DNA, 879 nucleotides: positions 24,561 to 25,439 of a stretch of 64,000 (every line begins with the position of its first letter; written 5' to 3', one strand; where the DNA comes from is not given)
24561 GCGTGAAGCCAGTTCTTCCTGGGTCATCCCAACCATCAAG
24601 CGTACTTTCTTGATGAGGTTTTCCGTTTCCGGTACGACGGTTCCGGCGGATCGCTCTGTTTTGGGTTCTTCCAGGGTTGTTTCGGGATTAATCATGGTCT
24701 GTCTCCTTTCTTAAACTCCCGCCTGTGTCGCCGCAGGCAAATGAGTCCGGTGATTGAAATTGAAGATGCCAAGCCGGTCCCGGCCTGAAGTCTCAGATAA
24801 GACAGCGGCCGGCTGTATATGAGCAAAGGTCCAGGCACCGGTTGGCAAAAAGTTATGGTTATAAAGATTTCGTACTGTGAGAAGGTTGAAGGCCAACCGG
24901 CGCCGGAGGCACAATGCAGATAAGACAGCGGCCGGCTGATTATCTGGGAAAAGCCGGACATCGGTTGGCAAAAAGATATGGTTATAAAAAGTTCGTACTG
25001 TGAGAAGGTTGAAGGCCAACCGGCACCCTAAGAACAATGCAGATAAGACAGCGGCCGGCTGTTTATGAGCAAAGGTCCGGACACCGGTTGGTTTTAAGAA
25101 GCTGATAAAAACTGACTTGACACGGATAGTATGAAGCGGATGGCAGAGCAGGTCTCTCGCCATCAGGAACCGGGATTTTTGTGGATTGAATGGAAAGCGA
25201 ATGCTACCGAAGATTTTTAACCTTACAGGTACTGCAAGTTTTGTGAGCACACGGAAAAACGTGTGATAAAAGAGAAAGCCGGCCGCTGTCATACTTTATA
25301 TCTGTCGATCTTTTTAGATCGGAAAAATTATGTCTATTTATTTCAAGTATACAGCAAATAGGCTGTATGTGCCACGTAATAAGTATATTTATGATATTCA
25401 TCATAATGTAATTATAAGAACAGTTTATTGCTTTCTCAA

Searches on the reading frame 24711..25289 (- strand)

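Call 39: search_protein_families(library=ncbifam, proteins=[window:24711-25289:-], max_evalue=1)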
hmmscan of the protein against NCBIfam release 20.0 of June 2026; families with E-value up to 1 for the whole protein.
window:24711-25289:- (192 aa): 1 family
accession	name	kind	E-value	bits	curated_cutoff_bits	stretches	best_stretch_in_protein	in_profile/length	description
TIGR02466.1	TIGR02466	subfamily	0.068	13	62.5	0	21-86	60-123/201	TIGR02466 family protein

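Call 59: search_protein_families(library=pfam, proteins=[window:24711-25289:-], max_evalue=0.01)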
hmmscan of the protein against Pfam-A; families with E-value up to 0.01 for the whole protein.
window:24711-25289:- (192 aa): 0 families
